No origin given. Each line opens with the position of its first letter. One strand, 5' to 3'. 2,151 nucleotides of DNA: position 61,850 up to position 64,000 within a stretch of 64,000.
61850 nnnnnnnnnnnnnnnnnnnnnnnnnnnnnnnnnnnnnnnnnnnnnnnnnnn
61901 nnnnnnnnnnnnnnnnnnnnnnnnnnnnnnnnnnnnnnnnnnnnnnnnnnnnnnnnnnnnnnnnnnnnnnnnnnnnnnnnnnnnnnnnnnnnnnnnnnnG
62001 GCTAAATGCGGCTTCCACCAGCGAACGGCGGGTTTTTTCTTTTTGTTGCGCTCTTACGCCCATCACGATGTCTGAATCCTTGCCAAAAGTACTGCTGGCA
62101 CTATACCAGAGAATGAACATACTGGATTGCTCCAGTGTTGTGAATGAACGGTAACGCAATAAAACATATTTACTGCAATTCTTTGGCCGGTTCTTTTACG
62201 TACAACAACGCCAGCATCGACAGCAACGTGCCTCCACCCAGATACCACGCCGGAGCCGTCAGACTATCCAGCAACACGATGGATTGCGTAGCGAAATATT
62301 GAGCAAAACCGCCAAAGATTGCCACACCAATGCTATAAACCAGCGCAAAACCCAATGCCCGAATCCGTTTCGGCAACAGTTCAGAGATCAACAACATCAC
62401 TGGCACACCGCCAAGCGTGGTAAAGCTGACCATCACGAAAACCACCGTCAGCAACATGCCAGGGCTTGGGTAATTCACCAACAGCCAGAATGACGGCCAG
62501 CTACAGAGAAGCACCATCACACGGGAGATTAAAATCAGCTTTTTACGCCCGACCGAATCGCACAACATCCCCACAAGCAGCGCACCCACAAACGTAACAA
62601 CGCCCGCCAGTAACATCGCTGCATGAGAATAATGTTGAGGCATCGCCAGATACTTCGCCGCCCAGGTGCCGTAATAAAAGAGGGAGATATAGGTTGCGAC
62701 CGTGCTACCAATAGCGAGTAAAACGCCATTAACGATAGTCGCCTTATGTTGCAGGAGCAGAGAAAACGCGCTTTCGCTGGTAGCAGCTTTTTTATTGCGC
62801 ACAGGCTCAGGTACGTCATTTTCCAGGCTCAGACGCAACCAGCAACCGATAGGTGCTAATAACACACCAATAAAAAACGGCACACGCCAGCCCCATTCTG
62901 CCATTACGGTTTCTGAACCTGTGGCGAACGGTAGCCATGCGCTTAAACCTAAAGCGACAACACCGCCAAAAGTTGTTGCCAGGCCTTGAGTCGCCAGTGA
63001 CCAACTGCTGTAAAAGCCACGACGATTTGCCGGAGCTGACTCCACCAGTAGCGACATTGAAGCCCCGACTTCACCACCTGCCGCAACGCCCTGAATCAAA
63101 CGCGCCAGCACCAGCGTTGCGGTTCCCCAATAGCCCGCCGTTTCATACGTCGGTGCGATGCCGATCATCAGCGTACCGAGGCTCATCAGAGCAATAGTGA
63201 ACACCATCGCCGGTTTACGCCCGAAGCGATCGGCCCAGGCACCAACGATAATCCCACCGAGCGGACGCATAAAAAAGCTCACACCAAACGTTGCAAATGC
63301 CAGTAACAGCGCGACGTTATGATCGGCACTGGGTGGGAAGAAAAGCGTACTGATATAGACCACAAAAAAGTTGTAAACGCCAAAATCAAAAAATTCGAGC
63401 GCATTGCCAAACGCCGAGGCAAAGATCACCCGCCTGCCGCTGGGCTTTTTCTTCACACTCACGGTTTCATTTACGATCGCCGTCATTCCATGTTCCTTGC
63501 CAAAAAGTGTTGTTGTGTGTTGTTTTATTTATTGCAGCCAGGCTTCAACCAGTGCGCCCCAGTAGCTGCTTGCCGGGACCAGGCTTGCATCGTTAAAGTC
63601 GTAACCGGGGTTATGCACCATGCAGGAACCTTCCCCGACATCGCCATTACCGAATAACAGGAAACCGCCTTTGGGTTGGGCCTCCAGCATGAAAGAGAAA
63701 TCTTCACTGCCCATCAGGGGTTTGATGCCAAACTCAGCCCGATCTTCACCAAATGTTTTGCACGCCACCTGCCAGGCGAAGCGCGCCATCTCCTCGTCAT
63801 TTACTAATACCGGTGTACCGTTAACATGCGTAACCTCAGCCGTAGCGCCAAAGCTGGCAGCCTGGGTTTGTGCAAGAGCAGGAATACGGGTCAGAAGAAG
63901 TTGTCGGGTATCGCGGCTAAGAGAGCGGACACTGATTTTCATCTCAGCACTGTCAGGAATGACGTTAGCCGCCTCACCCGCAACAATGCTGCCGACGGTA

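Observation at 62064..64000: Transporter plus amidohydrolase pair immediately upstream of fabR, where K-12 has divergent sthA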

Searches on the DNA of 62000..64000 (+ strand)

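Call 3: search_dna_similar(query=window:62000-64000:+, collection=ecoli_genomes, mode=near, max_rows=30, rows=spread)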
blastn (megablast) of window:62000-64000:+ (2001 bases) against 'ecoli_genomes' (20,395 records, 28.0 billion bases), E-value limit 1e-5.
Records with a match: 5425; places in all: 5428; records where one place covers at least 80% of the query: 1506.
Genomes with a match: 5425 of 5426; with a place that covers at least 80% of the query: 1506. Places per genome that has any: lowest 1, median 1, highest 2. On chromosomes: 5426 places; on plasmids: 2.
Best place of each record, by identity: >=99% 4427; 95-99% 599; 90-95% 399.
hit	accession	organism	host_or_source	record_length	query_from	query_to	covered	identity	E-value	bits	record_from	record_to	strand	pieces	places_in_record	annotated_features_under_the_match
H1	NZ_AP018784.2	Escherichia coli strain SK1144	-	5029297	1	2001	100%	100.0%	0e+0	3696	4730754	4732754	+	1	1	citrate-proton symporter | M20 aminoacylase family protein | fabR: HTH-type transcriptional repressor FabR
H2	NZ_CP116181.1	Escherichia coli strain DETEC-E480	button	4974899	1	2001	100%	100.0%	0e+0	3696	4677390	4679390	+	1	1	citrate-proton symporter | M20 aminoacylase family protein | fabR: HTH-type transcriptional repressor FabR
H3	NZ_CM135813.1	Escherichia coli strain FXCREC016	Homo sapiens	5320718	1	2001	100%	100.0%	0e+0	3696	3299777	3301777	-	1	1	citrate-proton symporter | M20 aminoacylase family protein | fabR: HTH-type transcriptional repressor FabR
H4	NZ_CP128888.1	Escherichia coli strain TUM14697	Homo sapiens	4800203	1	2001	100%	99.0%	0e+0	3585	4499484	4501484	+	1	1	citrate-proton symporter | M20 aminoacylase family protein | fabR: HTH-type transcriptional repressor FabR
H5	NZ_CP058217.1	Escherichia coli Nissle 1917 strain Nissle 1917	Homo sapiens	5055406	1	2001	100%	98.3%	0e+0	3507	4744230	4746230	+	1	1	citrate-proton symporter | M20 aminoacylase family protein | fabR: HTH-type transcriptional repressor FabR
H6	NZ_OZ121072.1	Escherichia coli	Homo sapiens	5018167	1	2001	100%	98.3%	0e+0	3507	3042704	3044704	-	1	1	citrate-proton symporter | M20 aminoacylase family protein | fabR: HTH-type transcriptional repressor FabR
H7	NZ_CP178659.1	Escherichia coli strain VTB96933v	Chicken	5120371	1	2001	100%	94.7%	0e+0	3103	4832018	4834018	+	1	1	citrate-proton symporter | M20 aminoacylase family protein | fabR: HTH-type transcriptional repressor FabR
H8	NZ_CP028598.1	Escherichia coli strain 148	cattle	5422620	1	2001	100%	93.8%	0e+0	3009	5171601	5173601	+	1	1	citrate-proton symporter | M20 aminoacylase family protein | fabR: HTH-type transcriptional repressor FabR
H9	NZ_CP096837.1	Escherichia coli strain PS10-3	small intestine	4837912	1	2001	100%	93.6%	0e+0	2987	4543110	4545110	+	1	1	citrate-proton symporter | M20 aminoacylase family protein | fabR: HTH-type transcriptional repressor FabR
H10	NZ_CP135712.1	Escherichia coli strain TUM1586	missing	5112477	1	207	10%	100.0%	2e-102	383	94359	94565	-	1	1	fabR: HTH-type transcriptional repressor FabR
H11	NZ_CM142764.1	Escherichia coli strain GPEC60-33-648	chicken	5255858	1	207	10%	99.5%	1e-100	377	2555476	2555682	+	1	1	fabR: HTH-type transcriptional repressor FabR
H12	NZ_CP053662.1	Escherichia coli strain eco-241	Homo sapiens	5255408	1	205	10%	100.0%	3e-101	379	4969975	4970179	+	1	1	fabR: HTH-type transcriptional repressor FabR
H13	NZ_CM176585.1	Escherichia coli strain cS51a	Homo sapiens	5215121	1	205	10%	100.0%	3e-101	379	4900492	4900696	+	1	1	fabR: HTH-type transcriptional repressor FabR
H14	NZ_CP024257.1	Escherichia coli O25:H16 strain F5505-C1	missing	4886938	1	205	10%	99.5%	1e-99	374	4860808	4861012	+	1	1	fabR: HTH-type transcriptional repressor FabR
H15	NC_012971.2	Escherichia coli BL21(DE3) strain BL21(DE3)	-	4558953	1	205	10%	99.5%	1e-99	374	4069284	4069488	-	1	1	fabR: HTH-type transcriptional repressor FabR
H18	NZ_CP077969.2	Escherichia coli strain JM83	cell culture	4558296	1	205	10%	99.5%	1e-99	374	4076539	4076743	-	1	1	fabR: HTH-type transcriptional repressor FabR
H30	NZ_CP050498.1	Escherichia coli strain RM13322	cattle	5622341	95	205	6%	97.3%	2e-43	187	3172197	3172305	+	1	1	none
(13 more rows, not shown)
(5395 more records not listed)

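Call 5: get_annotated_region(hit=H1, flank=12000)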
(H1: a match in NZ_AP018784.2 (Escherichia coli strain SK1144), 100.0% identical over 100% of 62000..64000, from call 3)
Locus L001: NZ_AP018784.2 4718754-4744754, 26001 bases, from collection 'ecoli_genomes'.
description: Escherichia coli strain SK1144 chromosome, complete genome
organism: Escherichia coli strain SK1144 (NCBI taxid 562)
replicon: chromosome; assembly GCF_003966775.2
host: -; source: -; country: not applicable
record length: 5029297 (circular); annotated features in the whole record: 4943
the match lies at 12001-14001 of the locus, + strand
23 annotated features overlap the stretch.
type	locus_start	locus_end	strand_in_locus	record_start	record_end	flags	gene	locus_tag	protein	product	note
CDS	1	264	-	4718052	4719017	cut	birA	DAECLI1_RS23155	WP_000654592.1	bifunctional biotin--[acetyl-CoA-carboxylase] ligase/biotin operon repressor BirA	-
CDS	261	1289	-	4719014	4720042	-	murB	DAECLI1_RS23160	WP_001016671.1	UDP-N-acetylmuramate dehydrogenase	-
rRNA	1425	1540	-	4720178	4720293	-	rrf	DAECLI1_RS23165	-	5S ribosomal RNA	-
rRNA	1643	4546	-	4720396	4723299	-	-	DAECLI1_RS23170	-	23S ribosomal RNA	-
tRNA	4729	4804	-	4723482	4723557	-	-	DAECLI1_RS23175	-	tRNA-Ala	-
tRNA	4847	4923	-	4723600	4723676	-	-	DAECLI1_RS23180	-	tRNA-Ile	-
rRNA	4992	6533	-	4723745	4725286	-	-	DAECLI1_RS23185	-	16S ribosomal RNA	-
CDS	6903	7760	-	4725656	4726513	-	murI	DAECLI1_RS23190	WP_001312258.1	glutamate racemase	-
CDS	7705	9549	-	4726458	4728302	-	btuB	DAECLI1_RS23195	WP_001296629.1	TonB-dependent vitamin B12 receptor BtuB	-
riboswitch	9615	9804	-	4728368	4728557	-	-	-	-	riboswitch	cobalamin riboswitch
CDS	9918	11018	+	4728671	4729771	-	trmA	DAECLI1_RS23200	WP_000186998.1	tRNA (uridine(54)-C5)-methyltransferase TrmA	-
CDS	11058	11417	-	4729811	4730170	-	yijD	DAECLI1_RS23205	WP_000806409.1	YijD family membrane protein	-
CDS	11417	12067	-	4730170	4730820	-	fabR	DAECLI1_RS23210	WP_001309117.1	HTH-type transcriptional repressor FabR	-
CDS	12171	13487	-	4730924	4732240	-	-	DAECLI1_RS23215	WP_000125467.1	citrate-proton symporter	-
CDS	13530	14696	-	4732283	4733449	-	-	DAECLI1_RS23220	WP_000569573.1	M20 aminoacylase family protein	-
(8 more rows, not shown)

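Call 6: get_annotated_region(hit=H18, flank=5000)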
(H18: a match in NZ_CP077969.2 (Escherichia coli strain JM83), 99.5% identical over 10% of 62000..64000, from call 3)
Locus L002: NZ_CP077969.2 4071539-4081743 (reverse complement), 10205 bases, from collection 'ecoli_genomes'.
description: Escherichia coli strain JM83 chromosome, complete genome
organism: Escherichia coli strain JM83 (NCBI taxid 562)
replicon: chromosome; assembly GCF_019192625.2
host: -; source: cell culture; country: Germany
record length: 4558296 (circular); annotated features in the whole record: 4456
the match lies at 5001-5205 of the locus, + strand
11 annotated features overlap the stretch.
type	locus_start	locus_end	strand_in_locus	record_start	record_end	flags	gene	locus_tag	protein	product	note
CDS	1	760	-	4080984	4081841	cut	murI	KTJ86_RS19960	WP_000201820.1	glutamate racemase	-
CDS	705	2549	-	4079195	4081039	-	btuB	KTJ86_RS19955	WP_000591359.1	TonB-dependent vitamin B12 receptor BtuB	-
riboswitch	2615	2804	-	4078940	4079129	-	-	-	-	riboswitch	cobalamin riboswitch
CDS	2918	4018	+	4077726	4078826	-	trmA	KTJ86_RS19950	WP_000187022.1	tRNA (uridine(54)-C5)-methyltransferase TrmA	-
CDS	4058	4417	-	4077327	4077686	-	yijD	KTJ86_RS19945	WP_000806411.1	YijD family membrane protein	-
CDS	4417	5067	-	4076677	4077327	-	fabR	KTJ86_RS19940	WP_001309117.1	HTH-type transcriptional repressor FabR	-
CDS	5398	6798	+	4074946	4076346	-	sthA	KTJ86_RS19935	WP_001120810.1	Si-specific NAD(P)(+) transhydrogenase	-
CDS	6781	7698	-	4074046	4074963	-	oxyR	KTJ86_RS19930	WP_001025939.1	DNA-binding transcriptional regulator OxyR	-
CDS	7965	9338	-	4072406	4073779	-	argH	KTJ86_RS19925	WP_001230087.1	argininosuccinate lyase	-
CDS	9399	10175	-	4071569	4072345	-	argB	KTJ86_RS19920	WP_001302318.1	acetylglutamate kinase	-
CDS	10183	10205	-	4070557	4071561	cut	argC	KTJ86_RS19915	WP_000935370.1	N-acetyl-gamma-glutamyl-phosphate reductase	-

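Call 18: search_dna_similar(query=L001:12207-14907:+, collection=ecoli_genomes, mode=near, max_rows=60, rows=spread)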
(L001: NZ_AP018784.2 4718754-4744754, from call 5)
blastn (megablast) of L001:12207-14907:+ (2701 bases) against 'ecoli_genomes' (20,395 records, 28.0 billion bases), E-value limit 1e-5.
Records with a match: 1507; places in all: 1509; records where one place covers at least 80% of the query: 1505.
Genomes with a match: 1507 of 5426; with a place that covers at least 80% of the query: 1505. Places per genome that has any: lowest 1, median 1, highest 2. On chromosomes: 1507 places; on plasmids: 2.
Best place of each record, by identity: >=99% 566; 95-99% 543; 90-95% 398.
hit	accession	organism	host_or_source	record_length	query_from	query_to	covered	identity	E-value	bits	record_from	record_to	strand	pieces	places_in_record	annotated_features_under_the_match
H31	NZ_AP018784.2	Escherichia coli strain SK1144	-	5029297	1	2701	100%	100.0%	0e+0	4988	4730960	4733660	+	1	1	citrate-proton symporter | M20 aminoacylase family protein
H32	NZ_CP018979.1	Escherichia coli strain Ecol_656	Homo sapiens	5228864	1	2701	100%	100.0%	0e+0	4988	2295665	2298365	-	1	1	citrate-proton symporter | M20 aminoacylase family protein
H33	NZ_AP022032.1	Escherichia coli strain WP3-S18-ESBL-08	-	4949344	1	2701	100%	100.0%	0e+0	4988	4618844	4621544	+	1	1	citrate-proton symporter | M20 aminoacylase family protein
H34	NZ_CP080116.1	Escherichia coli strain Dog168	dog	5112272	1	2701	100%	100.0%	0e+0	4988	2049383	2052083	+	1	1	citrate-proton symporter | M20 aminoacylase family protein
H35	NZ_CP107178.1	Escherichia coli strain R6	human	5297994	1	2701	100%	100.0%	0e+0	4988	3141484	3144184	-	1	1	citrate-proton symporter | M20 aminoacylase family protein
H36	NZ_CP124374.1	Escherichia coli strain AVS0578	environmental: river/lake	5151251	1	2701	100%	100.0%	0e+0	4988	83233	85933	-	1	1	citrate-proton symporter | M20 aminoacylase family protein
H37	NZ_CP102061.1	Escherichia coli strain C31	Homo sapiens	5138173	1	2701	100%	100.0%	0e+0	4988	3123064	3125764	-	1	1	citrate-proton symporter | M20 aminoacylase family protein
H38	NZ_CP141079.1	Escherichia coli strain KE54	Homo sapiens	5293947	1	2701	100%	100.0%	0e+0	4988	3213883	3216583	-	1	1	citrate-proton symporter | M20 aminoacylase family protein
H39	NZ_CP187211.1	Escherichia coli strain 20AR0734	Homo sapiens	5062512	1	2701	100%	100.0%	0e+0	4988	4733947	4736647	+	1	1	citrate-proton symporter | M20 aminoacylase family protein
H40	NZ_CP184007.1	Escherichia coli strain 1290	Homo sapiens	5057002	1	2701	100%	100.0%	0e+0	4988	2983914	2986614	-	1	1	citrate-proton symporter | M20 aminoacylase family protein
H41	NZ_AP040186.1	Escherichia coli strain NR1430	Homo sapiens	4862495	1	2701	100%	100.0%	0e+0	4988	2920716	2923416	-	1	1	citrate-proton symporter | M20 aminoacylase family protein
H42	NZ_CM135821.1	Escherichia coli strain FXCREC048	Homo sapiens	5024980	1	2701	100%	100.0%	0e+0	4988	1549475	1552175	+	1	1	citrate-proton symporter | M20 aminoacylase family protein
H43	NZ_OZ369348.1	Escherichia coli strain Esc22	not applicable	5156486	1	2701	100%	100.0%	0e+0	4988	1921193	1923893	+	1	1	citrate-proton symporter | M20 aminoacylase family protein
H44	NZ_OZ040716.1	Escherichia coli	-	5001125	1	2701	100%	100.0%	0e+0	4988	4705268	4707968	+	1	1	citrate-proton symporter | M20 aminoacylase family protein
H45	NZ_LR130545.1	Escherichia coli strain B36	Homo sapiens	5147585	1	2701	100%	100.0%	0e+0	4988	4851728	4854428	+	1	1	citrate-proton symporter | M20 aminoacylase family protein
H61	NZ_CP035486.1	Escherichia coli strain NissleGFP_pZE21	cell culture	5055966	1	2701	100%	98.6%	0e+0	4772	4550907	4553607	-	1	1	citrate-proton symporter | M20 aminoacylase family protein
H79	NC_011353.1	Escherichia coli O157:H7 str. EC4115 strain EC4115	-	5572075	1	2700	100%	93.9%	0e+0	4072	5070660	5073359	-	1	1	citrate-proton symporter | M20 aminoacylase family protein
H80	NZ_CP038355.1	Escherichia coli O157:H7 str. F8092B strain F8092B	Homo sapiens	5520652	1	2700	100%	93.9%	0e+0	4072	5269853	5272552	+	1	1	citrate-proton symporter | M20 aminoacylase family protein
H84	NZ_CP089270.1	Escherichia coli O157:H7 strain M1300706002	Homo sapiens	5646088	1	2700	100%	93.9%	0e+0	4072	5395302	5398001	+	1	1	citrate-proton symporter | M20 aminoacylase family protein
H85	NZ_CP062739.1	Escherichia coli O157:H7 strain Z1723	Bovine Faeces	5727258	1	2700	100%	93.9%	0e+0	4072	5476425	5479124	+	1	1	citrate-proton symporter | M20 aminoacylase family protein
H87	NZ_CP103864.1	Escherichia coli O157:H7 strain RV06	culture mutant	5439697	1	2700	100%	93.9%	0e+0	4072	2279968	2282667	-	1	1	citrate-proton symporter | M20 aminoacylase family protein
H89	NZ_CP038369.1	Escherichia coli O157:H7 strain F6321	beef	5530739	1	2700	100%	93.9%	0e+0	4067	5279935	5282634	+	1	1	citrate-proton symporter | M20 aminoacylase family protein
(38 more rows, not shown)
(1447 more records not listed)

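Call 26: get_annotated_region(hit=H10, flank=1500)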
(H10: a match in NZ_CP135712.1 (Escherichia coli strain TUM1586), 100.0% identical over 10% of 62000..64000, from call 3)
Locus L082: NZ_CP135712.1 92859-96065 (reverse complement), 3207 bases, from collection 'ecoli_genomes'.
description: Escherichia coli strain TUM1586 chromosome, complete genome
organism: Escherichia coli strain TUM1586 (NCBI taxid 562)
replicon: chromosome; assembly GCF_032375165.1
host: missing; source: missing; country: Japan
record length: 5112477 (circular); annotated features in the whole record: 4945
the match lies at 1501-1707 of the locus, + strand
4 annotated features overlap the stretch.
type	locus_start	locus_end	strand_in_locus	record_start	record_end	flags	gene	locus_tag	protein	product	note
CDS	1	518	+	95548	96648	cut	trmA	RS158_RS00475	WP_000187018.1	tRNA (uridine(54)-C5)-methyltransferase TrmA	-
CDS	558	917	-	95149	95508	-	yijD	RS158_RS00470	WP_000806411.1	YijD family membrane protein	-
CDS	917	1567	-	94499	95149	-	fabR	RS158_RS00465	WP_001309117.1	HTH-type transcriptional repressor FabR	-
CDS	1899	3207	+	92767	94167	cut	sthA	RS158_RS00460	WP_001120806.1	Si-specific NAD(P)(+) transhydrogenase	-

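Call 27: get_annotated_region(hit=H30, flank=2500)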
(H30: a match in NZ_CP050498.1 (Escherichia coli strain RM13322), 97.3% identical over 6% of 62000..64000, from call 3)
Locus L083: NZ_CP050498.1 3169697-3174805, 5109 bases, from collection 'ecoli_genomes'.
description: Escherichia coli strain RM13322 chromosome, complete genome
organism: Escherichia coli strain RM13322 (NCBI taxid 562)
replicon: chromosome; assembly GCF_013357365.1
host: cattle; source: feces; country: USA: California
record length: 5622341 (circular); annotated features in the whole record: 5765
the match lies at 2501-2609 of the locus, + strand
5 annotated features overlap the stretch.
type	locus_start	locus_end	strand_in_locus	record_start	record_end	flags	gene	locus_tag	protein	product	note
riboswitch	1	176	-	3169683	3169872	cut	-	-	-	riboswitch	cobalamin riboswitch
CDS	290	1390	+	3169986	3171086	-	trmA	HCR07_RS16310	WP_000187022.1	tRNA (uridine(54)-C5)-methyltransferase TrmA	-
CDS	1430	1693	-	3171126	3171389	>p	-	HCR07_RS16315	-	YijD family membrane protein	incomplete; partial in the middle of a contig; missing N-terminus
CDS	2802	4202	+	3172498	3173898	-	sthA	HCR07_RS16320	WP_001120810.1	Si-specific NAD(P)(+) transhydrogenase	-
CDS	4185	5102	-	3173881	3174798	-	oxyR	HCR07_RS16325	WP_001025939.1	DNA-binding transcriptional regulator OxyR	-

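Call 28: get_annotated_region(hit=H12, flank=1500)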
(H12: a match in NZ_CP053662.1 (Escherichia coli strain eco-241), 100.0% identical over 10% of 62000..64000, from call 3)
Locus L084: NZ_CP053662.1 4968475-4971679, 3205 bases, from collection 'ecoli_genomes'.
description: Escherichia coli strain eco-241 chromosome, complete genome
organism: Escherichia coli strain eco-241 (NCBI taxid 562)
replicon: chromosome; assembly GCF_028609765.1
host: Homo sapiens; source: respiratory tract specimen; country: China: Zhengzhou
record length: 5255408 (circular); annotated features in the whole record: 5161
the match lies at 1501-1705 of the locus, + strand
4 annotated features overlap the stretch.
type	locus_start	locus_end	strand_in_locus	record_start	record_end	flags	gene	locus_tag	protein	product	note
CDS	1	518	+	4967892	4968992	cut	trmA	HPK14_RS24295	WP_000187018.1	tRNA (uridine(54)-C5)-methyltransferase TrmA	-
CDS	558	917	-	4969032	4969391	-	yijD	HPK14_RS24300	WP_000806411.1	YijD family membrane protein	-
CDS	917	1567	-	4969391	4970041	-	fabR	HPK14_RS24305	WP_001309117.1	HTH-type transcriptional repressor FabR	-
CDS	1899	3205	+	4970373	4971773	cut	sthA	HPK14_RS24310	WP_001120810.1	Si-specific NAD(P)(+) transhydrogenase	-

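Call 35: get_annotated_region(hit=H79, flank=1500)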
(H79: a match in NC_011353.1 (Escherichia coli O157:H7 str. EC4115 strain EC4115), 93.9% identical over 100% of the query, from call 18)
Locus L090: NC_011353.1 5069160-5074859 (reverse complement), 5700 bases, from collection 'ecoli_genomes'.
description: Escherichia coli O157:H7 str. EC4115, complete sequence
organism: Escherichia coli O157:H7 str. EC4115 strain EC4115 (NCBI taxid 444450)
replicon: chromosome; assembly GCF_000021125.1
host: -; source: -; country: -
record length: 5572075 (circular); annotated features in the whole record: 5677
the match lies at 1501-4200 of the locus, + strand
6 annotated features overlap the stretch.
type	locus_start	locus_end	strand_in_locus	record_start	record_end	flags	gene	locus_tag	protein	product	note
CDS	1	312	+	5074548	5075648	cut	trmA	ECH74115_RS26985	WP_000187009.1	tRNA (uridine(54)-C5)-methyltransferase TrmA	-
CDS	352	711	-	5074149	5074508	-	yijD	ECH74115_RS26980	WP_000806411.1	YijD family membrane protein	-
CDS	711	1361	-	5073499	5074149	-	fabR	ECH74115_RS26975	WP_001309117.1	HTH-type transcriptional repressor FabR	-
CDS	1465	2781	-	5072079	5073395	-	-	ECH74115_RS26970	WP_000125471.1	citrate-proton symporter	-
CDS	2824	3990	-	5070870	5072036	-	-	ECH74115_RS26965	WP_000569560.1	M20 aminoacylase family protein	-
CDS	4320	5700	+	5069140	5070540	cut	sthA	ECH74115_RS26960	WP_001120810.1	Si-specific NAD(P)(+) transhydrogenase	-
